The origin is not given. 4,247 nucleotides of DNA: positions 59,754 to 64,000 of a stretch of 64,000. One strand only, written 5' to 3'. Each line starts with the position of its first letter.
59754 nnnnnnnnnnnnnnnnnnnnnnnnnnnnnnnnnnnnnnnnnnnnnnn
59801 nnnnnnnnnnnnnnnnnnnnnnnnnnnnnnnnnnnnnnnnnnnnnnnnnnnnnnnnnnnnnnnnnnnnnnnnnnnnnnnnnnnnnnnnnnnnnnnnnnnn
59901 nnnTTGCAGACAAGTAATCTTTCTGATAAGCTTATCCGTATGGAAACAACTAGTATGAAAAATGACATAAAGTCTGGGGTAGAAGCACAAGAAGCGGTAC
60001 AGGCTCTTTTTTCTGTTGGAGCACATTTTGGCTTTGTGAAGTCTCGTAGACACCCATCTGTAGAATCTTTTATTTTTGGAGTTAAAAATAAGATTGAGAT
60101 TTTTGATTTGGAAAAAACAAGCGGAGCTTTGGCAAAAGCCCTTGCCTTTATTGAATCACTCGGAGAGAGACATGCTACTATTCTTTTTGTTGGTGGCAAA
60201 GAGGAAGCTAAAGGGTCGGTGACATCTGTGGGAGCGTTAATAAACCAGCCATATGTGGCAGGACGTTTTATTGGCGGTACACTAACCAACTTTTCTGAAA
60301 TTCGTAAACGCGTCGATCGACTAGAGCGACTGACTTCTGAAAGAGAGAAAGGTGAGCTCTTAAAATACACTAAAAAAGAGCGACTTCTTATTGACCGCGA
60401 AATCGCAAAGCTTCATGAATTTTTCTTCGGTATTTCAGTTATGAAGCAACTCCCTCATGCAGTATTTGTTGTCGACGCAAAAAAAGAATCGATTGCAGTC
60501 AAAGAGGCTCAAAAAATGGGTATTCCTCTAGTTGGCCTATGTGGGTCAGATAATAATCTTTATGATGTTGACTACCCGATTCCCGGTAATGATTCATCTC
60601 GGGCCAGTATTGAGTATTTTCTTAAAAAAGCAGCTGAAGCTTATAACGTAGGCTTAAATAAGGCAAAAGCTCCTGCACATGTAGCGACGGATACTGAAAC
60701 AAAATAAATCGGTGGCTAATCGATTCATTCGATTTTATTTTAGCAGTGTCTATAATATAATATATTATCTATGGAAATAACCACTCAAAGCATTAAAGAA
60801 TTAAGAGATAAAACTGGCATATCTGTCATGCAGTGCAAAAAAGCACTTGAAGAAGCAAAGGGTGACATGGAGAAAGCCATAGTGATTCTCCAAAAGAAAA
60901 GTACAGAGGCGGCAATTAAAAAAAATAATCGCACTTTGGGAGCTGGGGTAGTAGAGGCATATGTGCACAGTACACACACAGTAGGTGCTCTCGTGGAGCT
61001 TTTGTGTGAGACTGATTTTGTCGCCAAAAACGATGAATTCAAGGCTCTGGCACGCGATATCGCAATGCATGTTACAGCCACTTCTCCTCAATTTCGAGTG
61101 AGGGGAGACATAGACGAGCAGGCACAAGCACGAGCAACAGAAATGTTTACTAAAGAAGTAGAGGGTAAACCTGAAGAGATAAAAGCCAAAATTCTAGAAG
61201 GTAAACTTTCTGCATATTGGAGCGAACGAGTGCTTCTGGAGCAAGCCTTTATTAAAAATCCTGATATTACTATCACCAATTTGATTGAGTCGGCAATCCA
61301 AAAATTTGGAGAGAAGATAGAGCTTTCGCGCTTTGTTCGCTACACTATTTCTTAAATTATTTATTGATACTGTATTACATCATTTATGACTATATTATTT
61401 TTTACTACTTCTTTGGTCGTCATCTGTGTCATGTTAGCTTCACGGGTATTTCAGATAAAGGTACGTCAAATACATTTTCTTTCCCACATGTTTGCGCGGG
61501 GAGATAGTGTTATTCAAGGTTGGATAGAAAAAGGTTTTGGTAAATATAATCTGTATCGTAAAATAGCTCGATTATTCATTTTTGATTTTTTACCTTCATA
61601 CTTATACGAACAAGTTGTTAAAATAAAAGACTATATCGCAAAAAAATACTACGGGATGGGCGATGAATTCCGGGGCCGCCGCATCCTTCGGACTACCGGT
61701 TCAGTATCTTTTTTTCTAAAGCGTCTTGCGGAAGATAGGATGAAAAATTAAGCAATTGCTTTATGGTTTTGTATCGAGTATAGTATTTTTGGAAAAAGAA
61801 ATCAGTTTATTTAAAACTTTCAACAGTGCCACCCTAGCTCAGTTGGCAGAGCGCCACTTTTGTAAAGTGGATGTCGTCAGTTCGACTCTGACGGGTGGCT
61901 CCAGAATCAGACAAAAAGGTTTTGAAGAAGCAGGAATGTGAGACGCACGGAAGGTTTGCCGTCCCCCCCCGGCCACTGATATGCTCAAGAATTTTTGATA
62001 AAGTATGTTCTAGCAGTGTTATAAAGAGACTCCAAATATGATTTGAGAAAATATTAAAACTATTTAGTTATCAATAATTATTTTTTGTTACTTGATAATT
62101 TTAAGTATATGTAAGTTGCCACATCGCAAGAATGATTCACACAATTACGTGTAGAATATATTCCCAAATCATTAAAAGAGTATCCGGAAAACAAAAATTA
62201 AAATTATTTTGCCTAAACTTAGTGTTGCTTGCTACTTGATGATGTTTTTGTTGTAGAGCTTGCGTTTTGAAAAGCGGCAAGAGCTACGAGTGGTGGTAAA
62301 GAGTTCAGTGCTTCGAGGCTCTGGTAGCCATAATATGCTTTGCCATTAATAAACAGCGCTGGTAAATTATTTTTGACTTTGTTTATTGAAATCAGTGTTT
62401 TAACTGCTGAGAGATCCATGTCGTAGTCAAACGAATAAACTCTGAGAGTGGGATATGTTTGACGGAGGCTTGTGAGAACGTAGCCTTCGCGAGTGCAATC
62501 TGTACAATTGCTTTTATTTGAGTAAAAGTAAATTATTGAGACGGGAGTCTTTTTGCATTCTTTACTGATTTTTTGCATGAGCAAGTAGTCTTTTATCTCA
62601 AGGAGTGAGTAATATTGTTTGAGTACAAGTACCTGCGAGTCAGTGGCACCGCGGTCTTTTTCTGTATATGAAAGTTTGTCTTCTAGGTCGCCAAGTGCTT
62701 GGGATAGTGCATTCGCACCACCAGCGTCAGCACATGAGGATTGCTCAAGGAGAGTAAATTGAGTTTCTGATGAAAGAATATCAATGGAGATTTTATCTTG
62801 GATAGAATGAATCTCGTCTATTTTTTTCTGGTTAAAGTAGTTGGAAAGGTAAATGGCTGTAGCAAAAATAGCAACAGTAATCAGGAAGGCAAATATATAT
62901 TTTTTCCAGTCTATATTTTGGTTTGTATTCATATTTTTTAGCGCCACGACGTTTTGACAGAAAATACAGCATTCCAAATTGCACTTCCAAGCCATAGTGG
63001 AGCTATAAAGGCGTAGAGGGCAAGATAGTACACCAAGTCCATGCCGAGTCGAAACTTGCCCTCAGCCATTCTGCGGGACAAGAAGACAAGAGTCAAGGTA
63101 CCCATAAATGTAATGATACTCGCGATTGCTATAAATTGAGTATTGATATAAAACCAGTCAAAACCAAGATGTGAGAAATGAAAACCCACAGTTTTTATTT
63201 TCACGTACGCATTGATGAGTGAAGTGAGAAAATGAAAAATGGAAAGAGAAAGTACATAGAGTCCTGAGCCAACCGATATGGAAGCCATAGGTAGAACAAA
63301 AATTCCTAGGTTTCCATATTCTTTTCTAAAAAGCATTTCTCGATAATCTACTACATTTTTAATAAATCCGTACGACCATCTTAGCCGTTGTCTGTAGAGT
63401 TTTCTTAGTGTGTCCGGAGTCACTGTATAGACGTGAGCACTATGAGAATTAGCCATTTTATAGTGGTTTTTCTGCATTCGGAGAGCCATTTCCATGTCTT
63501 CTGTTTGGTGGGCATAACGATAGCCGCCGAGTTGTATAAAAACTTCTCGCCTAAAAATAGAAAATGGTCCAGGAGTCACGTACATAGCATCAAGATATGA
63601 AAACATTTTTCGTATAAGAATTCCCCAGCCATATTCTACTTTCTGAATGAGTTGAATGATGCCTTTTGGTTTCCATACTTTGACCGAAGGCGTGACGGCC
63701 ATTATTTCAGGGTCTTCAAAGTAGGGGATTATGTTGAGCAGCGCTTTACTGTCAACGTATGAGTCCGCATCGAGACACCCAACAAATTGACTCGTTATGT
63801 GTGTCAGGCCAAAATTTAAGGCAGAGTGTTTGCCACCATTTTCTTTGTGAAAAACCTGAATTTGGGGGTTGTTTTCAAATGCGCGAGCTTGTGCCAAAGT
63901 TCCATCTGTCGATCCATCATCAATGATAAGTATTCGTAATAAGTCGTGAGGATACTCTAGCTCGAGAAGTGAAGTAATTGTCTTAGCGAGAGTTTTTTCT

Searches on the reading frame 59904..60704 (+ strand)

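Call 74: search_protein_families(library=pfam, max_evalue=0.00001, proteins=[window:59904-60704:+])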
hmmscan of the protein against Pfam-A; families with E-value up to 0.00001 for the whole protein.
window:59904-60704:+ (267 aa): 1 family
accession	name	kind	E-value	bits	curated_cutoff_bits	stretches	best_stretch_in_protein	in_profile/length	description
PF00318.25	Ribosomal_S2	-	6.8e-63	212.3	26.1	1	35-248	1-214/216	Ribosomal protein S2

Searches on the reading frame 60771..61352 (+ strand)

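Call 93: search_protein_families(library=pfam, max_evalue=0.00001, proteins=[window:60771-61352:+])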
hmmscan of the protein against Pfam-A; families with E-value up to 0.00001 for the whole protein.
window:60771-61352:+ (194 aa): 2 families
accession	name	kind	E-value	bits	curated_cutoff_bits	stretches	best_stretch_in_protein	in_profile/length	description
PF00889.24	EF_TS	-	4e-29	102.1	27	2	92-193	105-202/204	Elongation factor TS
PF25025.1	EF-Ts_N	-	7.6e-07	29.4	33.2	1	5-43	14-53/60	Elongation factor Ts, mitochondrial, N-terminal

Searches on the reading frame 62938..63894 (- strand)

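Call 93: search_protein_families(library=pfam, max_evalue=0.00001, proteins=[window:62938-63894:-])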
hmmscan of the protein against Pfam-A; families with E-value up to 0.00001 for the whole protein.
window:62938-63894:- (318 aa): 5 families
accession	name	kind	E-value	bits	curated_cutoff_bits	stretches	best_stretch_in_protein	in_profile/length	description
PF13632.12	Glyco_trans_2_3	-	7.2e-23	81.9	27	1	39-240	3-190/198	Glycosyl transferase family group 2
PF13641.12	Glyco_tranf_2_3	-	3.8e-17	63.5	27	1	10-176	58-230/230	Glycosyltransferase like family 2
PF00535.33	Glycos_transf_2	-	2.3e-13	50.9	23.3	1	5-122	47-167/168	Glycosyl transferase family 2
PF13506.12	Glyco_transf_21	-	2.1e-09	37.5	21.7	1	22-174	18-173/174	Glycosyl transferase family 21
PF03142.21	Chitin_synth_2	-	7.4e-06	25.3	27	0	141-185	338-382/527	Chitin synthase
